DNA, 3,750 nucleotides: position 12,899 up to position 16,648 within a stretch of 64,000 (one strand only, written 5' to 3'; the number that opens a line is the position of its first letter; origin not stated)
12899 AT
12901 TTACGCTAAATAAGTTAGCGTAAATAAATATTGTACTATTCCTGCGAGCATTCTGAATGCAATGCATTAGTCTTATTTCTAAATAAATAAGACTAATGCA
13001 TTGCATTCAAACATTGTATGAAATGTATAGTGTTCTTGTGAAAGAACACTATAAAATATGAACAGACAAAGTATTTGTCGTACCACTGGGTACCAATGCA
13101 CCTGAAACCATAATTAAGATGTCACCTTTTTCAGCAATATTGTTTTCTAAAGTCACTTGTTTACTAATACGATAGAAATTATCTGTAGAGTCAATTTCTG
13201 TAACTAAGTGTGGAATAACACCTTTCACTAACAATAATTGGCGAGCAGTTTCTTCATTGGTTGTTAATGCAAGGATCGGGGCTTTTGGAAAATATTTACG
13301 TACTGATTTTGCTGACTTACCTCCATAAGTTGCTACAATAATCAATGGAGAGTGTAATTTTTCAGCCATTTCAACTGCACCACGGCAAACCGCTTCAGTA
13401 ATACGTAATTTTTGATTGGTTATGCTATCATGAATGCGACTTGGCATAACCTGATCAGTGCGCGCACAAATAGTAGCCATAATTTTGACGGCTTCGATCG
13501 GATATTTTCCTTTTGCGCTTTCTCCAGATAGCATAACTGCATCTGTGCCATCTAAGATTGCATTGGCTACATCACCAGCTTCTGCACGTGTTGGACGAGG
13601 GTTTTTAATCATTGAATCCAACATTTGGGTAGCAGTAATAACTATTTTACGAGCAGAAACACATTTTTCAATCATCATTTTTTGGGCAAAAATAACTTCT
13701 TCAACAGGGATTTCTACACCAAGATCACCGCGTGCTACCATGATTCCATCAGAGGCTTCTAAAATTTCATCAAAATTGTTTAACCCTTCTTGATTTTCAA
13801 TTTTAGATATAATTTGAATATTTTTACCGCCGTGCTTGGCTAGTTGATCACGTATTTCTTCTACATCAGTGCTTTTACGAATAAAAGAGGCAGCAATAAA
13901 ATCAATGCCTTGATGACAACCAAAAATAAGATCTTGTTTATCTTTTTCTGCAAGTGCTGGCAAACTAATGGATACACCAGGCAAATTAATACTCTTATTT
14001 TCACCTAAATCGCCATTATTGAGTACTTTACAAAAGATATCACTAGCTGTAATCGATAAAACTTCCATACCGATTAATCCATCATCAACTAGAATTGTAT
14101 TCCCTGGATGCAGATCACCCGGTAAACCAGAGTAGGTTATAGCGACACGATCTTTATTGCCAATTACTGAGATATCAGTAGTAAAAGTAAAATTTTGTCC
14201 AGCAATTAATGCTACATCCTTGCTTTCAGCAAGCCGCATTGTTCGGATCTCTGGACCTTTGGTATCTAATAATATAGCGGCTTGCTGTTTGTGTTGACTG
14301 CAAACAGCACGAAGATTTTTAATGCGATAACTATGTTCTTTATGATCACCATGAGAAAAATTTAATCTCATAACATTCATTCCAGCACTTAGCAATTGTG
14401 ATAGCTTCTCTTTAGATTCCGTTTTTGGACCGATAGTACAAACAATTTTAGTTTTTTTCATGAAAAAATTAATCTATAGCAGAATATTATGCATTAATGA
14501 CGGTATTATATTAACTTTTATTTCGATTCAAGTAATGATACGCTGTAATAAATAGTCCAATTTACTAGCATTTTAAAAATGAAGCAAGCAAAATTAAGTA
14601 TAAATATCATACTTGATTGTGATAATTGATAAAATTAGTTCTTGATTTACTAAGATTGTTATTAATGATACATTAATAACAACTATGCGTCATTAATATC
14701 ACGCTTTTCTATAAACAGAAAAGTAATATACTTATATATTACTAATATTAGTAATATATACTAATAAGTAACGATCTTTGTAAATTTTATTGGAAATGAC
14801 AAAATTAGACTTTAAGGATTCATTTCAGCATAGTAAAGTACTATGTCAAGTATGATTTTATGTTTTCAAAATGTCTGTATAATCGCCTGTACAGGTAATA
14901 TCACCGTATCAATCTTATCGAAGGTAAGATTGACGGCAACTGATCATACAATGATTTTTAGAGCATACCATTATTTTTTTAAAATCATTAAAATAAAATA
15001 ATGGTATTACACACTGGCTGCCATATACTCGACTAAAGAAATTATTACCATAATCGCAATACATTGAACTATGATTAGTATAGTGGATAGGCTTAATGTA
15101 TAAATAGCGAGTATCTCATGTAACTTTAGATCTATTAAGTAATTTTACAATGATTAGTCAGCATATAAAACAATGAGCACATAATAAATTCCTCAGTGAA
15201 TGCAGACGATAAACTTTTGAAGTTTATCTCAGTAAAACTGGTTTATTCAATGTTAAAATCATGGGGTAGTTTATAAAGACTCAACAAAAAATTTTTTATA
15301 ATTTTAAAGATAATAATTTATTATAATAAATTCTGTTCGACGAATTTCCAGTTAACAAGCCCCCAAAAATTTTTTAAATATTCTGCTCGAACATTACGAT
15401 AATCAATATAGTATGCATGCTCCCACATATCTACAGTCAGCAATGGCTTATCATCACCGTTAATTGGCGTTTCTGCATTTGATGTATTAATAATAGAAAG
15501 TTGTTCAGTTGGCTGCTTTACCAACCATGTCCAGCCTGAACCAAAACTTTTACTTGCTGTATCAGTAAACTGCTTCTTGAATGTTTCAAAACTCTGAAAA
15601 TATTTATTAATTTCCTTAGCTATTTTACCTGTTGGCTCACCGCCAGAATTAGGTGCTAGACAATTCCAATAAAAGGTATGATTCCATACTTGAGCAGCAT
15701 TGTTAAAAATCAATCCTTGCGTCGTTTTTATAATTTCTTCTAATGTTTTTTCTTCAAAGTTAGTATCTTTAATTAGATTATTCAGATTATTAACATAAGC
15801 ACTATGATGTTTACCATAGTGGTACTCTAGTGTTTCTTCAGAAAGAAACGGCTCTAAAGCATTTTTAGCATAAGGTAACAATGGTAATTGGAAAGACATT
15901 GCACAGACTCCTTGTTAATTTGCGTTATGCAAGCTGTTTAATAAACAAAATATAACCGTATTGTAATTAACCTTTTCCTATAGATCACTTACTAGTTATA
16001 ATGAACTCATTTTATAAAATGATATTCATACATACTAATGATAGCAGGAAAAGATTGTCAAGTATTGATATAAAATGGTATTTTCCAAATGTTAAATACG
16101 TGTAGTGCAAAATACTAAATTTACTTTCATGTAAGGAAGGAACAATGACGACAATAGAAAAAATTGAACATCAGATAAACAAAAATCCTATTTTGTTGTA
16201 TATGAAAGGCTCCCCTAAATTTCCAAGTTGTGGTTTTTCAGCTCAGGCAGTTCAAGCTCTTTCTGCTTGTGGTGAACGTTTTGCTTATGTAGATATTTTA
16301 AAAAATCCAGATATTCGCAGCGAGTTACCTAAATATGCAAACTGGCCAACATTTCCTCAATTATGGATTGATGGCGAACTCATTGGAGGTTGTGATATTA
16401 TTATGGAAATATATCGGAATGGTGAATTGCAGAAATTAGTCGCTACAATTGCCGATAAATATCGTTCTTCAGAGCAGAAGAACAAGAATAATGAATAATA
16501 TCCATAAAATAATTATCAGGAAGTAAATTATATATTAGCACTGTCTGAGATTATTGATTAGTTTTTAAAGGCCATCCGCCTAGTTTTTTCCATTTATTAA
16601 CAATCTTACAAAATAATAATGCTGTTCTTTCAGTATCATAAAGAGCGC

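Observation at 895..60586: Noncoding DNA carries many long, perfect, sequence-unique hairpin palindromes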

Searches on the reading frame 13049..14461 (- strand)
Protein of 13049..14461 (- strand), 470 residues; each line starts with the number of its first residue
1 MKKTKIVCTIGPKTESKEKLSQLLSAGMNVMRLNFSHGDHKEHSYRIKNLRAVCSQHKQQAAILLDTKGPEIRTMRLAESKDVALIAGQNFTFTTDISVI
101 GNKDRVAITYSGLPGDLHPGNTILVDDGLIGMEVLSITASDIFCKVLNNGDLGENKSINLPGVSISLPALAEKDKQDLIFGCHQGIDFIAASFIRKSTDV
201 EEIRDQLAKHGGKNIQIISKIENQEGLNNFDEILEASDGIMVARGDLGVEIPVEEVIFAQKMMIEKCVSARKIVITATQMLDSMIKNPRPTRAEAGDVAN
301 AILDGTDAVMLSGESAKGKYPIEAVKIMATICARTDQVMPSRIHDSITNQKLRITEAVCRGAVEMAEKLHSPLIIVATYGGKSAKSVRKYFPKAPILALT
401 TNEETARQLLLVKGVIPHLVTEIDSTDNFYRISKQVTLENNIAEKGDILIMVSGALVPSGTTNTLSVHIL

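Call 6: search_protein_families(library=ncbifam, proteins=[window:13049-14461:-])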
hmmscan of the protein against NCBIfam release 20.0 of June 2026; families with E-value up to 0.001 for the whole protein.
window:13049-14461:- (470 aa): 7 families
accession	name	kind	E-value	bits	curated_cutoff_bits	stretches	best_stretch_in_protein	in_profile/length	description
NF006664.0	PRK09206.1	equivalog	2.6e-266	883.6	686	1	1-470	1-470/470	pyruvate kinase PykF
TIGR01064.1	pyruv_kin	equivalog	2.1e-183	610.2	306.4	1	2-469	1-475/476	pyruvate kinase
NF004978.0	PRK06354.1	subfamily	1.6e-177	591.6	462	1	1-469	7-477/590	pyruvate kinase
NF004491.0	PRK05826.1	subfamily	5.5e-168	559.3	432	1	1-467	4-472/477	pyruvate kinase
NF004886.0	PRK06247.1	subfamily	2.4e-137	458.5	623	1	2-469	5-469/476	pyruvate kinase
NF005234.0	PRK06739.1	equivalog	7.2e-92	308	564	1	7-337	6-330/352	pyruvate kinase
NF011314.0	PRK14725.1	equivalog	2.3e-56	191.4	642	2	104-338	360-596/614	pyruvate kinase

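Call 7: find_encoding_contigs(protein=window:13049-14461:-, flank=10000, max_places=6)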
Protein window:13049-14461:- (470 aa): no gene with exactly this product is on record in the collection.

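Call 9: find_related_loci(query=window:13049-14461:-, collection=genome_contigs, flank=10000)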
Query window:13049-14461:- (470 aa) in genome_contigs; peptide patterns used: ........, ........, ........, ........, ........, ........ (x = any residue, [..] = any of these).
599 stretches matched a pattern (row limit reached: there are more); 577 encode a relative of the query (tblastn E <= 1e-3); the best 80 are kept; 80 distinct loci.
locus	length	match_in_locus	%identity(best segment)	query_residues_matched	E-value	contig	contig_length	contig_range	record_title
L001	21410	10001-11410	87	1-470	0e+0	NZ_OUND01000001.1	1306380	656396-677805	Arsenophonus endosymbiont of Aleurodicus floccissimus strain ARAF, whole genome shotgun sequence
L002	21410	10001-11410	80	1-470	0e+0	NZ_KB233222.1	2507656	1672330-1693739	Providencia burhodogranariea DSM 19968 scaffold00001, whole genome shotgun sequence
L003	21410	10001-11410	80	1-470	0e+0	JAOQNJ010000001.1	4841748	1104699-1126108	Providencia alcalifaciens strain BIGb0506 Ga0494987_01, whole genome shotgun sequence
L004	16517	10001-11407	80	1-470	0e+0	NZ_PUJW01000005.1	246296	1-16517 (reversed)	Photorhabdus cinerea strain DSM 19724 scaffold_0005, whole genome shotgun sequence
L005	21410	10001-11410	79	1-470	0e+0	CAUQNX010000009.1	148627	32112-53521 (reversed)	MAG TPA_asm: uncultured Moellerella sp. isolate ERR9968724_bin.2_MetaWRAP_v1.3_MAG genome assembly, contig: ERZ21615822.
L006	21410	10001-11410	79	1-470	0e+0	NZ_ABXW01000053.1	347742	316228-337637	Providencia alcalifaciens DSM 30120 P_alcalifaciens-1.0_Cont139.1, whole genome shotgun sequence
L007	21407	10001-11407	79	1-470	0e+0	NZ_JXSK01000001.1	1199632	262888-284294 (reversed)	Photorhabdus luminescens subsp. luminescens strain DSM 3368 Contig001, whole genome shotgun sequence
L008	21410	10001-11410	78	1-470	0e+0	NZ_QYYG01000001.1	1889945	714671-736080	Serratia inhibens strain S40 scaffold_1, whole genome shotgun sequence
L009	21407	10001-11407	79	1-470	0e+0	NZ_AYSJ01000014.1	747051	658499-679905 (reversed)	Photorhabdus khanii NC19 PTE_gnl_UNH_Scaf_14.14, whole genome shotgun sequence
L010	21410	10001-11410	79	1-470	0e+0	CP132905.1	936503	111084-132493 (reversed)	MAG: Arsenophonus sp. isolate K9a chromosome, complete genome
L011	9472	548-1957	78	1-470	0e+0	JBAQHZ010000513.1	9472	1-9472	MAG: Chania sp. isolate MFD04767_ilm_asm_bin9 k127_96186, whole genome shotgun sequence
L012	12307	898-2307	78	1-470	0e+0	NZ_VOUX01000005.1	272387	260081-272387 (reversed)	Serratia bockelmannii strain S3 NODE_6_length_272387_cov_50.086185, whole genome shotgun sequence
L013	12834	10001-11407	79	1-470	0e+0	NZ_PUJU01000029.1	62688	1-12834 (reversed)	Photorhabdus tasmaniensis strain T327 scaffold_0029, whole genome shotgun sequence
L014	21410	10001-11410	78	1-470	0e+0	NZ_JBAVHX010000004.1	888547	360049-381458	MAG: Buttiauxella sp. isolate MFD04635_ilm_asm_bin10 k127_114687, whole genome shotgun sequence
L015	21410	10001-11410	77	1-470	0e+0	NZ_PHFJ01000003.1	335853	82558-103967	Proteus penneri strain ATCC 33519 Scaffold3_1, whole genome shotgun sequence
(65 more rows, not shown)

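Call 11: find_homologous_proteins(query=window:13049-14461:-, max_evalue=1e-100)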
Query window:13049-14461:- (470 aa): 7928 proteins with E <= 1e-100 among 8000 candidates; the best 120 are listed.
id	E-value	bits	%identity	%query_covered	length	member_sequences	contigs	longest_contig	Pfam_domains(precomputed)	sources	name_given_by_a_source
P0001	0.0e+0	1024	100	100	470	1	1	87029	PF00224.28,PF02887.22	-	-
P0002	5.8e-263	890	87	100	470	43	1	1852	PF00224.28,PF02887.22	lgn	-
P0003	2.8e-250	848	83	100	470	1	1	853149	PF00224.28,PF02887.22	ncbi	ncbi:MAG: pyruvate kinase PykF [Arsenophonus endosymbiont of Ceratovacuna japonica]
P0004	4.3e-246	835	83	100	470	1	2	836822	PF00224.28,PF02887.22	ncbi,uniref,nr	ncbi:Pyruvate kinase I [Candidatus Arsenophonus lipoptenae]|uniref:Pyruvate kinase n=1 Tax=Candidatu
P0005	3.2e-243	825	81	100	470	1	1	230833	PF00224.28,PF02887.22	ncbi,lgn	ncbi:MAG: pyruvate kinase PykF [Arsenophonus sp.]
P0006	4.5e-243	825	79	100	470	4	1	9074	PF00224.28,PF02887.22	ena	-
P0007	6.0e-241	818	79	100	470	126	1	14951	PF00224.28,PF02887.22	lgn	-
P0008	6.7e-241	818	79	100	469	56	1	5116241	PF00224.28,PF02887.22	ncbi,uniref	ncbi:pyruvate kinase PykF [Photorhabdus asymbiotica]|uniref:pyruvate kinase PykF n=1 Tax=Photorhabdu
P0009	1.2e-240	817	79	100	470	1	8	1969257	PF00224.28,PF02887.22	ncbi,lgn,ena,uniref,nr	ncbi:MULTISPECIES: pyruvate kinase PykF [unclassified Providencia]|uniref:pyruvate kinase PykF n=1 T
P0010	3.2e-240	815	79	100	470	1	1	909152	PF00224.28,PF02887.22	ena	-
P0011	4.4e-240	815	79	100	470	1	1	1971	PF00224.28,PF02887.22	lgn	-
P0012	5.9e-240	814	79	100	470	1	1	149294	PF00224.28,PF02887.22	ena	-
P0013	8.9e-240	814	79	100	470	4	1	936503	PF00224.28,PF02887.22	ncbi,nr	ncbi:MAG: pyruvate kinase PykF [Arsenophonus sp.]|nr:MAG: pyruvate kinase PykF [Arsenophonus sp.]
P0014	3.4e-239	812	79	100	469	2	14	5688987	PF00224.28,PF02887.22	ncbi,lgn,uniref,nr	ncbi:pyruvate kinase PykF [Photorhabdus laumondii subsp. laumondii]|uniref:Pyruvate kinase n=2 Tax=P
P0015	6.9e-237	804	79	100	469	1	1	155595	PF00224.28,PF02887.22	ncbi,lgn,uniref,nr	ncbi:pyruvate kinase PykF [Xenorhabdus japonica]|uniref:Pyruvate kinase n=1 Tax=Xenorhabdus japonica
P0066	2.4e-231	786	77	100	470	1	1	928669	PF00224.28,PF02887.22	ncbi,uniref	ncbi:pyruvate kinase PykF [Arsenophonus symbiont of Ornithomya chloropus]|uniref:pyruvate kinase Pyk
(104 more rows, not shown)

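Call 23: find_encoding_contigs(protein=P0003, flank=10000, max_places=2)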
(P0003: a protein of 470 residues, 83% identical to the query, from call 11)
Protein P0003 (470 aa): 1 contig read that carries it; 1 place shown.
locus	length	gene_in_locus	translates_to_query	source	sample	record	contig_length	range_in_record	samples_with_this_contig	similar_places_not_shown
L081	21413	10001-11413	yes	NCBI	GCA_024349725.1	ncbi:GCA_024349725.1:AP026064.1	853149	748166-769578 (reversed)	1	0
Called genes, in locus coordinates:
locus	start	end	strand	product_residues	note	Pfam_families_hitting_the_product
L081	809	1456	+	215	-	PF03550:LolB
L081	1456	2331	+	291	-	PF00288:GHMP_kinases_N, PF08544:GHMP_kinases_C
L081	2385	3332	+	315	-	PF13793:Pribosyltran_N, PF00156:Pribosyltran, PF14572:Pribosyl_synth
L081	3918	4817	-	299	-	PF01513:NAD_kinase, PF20143:NAD_kinase_C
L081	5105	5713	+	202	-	PF01025:GrpE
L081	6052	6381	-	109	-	PF04358:DsrC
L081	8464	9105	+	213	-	PF00929:RNase_T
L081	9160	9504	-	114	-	PF00462:Glutaredoxin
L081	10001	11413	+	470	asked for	PF00224:PK, PF02887:PK_C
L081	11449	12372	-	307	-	PF02424:ApbE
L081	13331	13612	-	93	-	PF00111:Fer2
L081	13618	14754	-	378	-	PF00268:Ribonuc_red_sm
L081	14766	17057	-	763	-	PF03477:ATP-cone, PF00317:Ribonuc_red_lgN, PF02867:Ribonuc_red_lgC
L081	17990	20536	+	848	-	PF00521:DNA_topoisoIV, PF03989:DNA_gyraseA_C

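Call 24: find_encoding_contigs(protein=P0004, flank=10000, max_places=2)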
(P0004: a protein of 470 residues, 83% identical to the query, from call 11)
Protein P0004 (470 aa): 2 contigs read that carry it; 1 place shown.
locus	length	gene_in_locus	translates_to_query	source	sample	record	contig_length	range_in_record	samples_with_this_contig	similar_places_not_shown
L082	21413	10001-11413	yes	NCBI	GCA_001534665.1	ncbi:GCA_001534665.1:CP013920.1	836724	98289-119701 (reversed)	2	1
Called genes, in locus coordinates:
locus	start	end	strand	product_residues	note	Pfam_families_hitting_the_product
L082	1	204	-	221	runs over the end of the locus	PF06026:Rib_5-P_isom_A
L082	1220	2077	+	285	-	PF05552:MS_channel_1st_1 (weak), PF21088:MS_channel_1st, PF00924:MS_channel_2nd, PF21082:MS_channel_3rd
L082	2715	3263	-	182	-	PF01066:CDP-OH_P_transf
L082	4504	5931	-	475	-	PF01235:Na_Ala_symp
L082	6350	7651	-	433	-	PF07992:Pyr_redox_2, PF00070:Pyr_redox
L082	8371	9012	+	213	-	PF16473:Rv2179c-like (weak), PF00929:RNase_T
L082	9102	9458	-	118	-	PF00462:Glutaredoxin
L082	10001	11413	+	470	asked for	PF00224:PK, PF02887:PK_C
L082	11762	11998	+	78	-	PF04728:LPP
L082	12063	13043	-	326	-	PF03734:YkuD, PF17969:Ldt_C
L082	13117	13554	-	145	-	PF02657:SufE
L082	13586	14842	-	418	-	PF00266:Aminotran_5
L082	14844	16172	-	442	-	PF01458:SUFBD_core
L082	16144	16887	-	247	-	PF02463:SMC_N (faint), PF13166:AAA_13 (faint), PF00005:ABC_tran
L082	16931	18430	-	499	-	PF19295:SufBD_N, PF01458:SUFBD_core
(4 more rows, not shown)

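Call 25: find_encoding_contigs(protein=P0005, flank=10000, max_places=2)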
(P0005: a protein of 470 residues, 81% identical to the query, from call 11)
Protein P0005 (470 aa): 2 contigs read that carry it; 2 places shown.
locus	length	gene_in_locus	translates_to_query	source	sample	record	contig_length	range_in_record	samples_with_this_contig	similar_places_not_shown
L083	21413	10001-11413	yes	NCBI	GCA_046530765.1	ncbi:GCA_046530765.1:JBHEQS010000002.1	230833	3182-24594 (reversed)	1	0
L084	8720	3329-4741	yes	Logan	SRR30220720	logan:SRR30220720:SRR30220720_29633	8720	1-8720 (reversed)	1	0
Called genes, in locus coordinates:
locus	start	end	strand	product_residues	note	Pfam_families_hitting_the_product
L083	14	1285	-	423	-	PF00579:tRNA-synt_1b, PF22421:SYY_C-terminal, PF01479:S4 (weak)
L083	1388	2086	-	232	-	PF12766:Pyridox_oxase_2 (weak), PF01243:PNPOx_N, PF10590:PNP_phzG_C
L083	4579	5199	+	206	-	PF00929:RNase_T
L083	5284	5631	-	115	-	PF00462:Glutaredoxin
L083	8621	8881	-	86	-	-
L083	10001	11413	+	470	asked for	PF00224:PK, PF02887:PK_C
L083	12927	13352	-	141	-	PF02657:SufE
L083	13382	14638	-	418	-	PF00155:Aminotran_1_2, PF00266:Aminotran_5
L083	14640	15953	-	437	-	PF01458:SUFBD_core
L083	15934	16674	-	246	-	PF00005:ABC_tran, PF02463:SMC_N (weak)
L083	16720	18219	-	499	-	PF19295:SufBD_N, PF01458:SUFBD_core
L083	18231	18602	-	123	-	PF01521:Fe-S_biosyn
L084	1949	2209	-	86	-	-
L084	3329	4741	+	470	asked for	PF00224:PK, PF02887:PK_C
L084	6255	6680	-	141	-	PF02657:SufE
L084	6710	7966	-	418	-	PF00155:Aminotran_1_2, PF00266:Aminotran_5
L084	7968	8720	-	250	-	?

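Call 26: find_encoding_contigs(protein=P0066, flank=10000, max_places=2)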
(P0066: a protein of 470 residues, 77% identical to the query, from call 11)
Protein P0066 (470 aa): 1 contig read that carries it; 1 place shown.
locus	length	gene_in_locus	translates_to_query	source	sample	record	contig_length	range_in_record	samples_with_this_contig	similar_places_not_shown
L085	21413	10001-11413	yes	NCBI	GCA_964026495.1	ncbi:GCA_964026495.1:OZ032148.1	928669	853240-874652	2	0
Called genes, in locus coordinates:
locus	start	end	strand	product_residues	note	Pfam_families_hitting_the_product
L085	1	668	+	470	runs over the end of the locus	PF00749:tRNA-synt_1c, PF19269:Anticodon_2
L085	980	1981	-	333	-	PF01207:Dus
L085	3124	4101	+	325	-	PF00490:ALAD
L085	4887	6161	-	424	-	PF00579:tRNA-synt_1b, PF22421:SYY_C-terminal, PF01479:S4 (weak)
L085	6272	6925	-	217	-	PF01243:PNPOx_N, PF10590:PNP_phzG_C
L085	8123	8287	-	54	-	-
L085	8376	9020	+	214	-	PF00929:RNase_T, PF16473:Rv2179c-like (faint)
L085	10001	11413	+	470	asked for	PF00224:PK, PF02887:PK_C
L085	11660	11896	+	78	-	-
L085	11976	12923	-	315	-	PF03734:YkuD, PF17969:Ldt_C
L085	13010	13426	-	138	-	PF02657:SufE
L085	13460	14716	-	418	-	PF00266:Aminotran_5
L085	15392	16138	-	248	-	PF02463:SMC_N (faint), PF00005:ABC_tran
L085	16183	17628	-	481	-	PF19295:SufBD_N, PF01458:SUFBD_core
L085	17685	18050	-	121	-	PF01521:Fe-S_biosyn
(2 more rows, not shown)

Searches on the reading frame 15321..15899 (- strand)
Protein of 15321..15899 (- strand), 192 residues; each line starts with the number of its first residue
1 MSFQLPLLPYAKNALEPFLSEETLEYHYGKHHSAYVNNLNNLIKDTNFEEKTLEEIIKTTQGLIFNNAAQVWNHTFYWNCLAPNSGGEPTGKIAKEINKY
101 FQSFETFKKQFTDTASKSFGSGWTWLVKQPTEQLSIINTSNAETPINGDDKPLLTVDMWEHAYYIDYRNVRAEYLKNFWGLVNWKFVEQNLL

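Call 6: search_protein_families(library=ncbifam, proteins=[window:15321-15899:-])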
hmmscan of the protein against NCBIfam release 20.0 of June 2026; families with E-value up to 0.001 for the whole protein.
window:15321-15899:- (192 aa): 3 families
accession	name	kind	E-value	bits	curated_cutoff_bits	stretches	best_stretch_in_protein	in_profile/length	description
NF007832.0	PRK10543.1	equivalog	1.1e-103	344.8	348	1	1-191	1-191/193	superoxide dismutase [Fe]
NF008177.0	PRK10925.1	equivalog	5.9e-44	150.4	363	1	1-185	1-196/206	superoxide dismutase [Mn]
NF041312.1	Superox_dis_Halo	equivalog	2.1e-38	132.3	300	1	5-190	2-187/196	superoxide dismutase [Mn]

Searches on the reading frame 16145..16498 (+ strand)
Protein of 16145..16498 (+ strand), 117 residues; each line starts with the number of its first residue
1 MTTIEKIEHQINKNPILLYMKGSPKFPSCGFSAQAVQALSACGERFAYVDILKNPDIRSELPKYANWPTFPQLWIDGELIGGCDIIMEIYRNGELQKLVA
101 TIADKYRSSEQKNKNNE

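Call 64: search_protein_families(library=ncbifam, proteins=[window:16145-16498:+], max_evalue=1e-8)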
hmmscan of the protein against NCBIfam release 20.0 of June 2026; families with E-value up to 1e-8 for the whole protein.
window:16145-16498:+ (117 aa): 3 families
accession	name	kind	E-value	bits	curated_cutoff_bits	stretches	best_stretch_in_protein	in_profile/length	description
NF008086.0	PRK10824.1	equivalog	1.6e-66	221.4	205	1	1-112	2-113/115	Grx4 family monothiol glutaredoxin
TIGR00365.1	TIGR00365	equivalog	8.2e-46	154.2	117.1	1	4-100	2-98/99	Grx4 family monothiol glutaredoxin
TIGR02181.1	GRX_bact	equivalog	9.3e-12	45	90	1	27-98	7-79/80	glutaredoxin 3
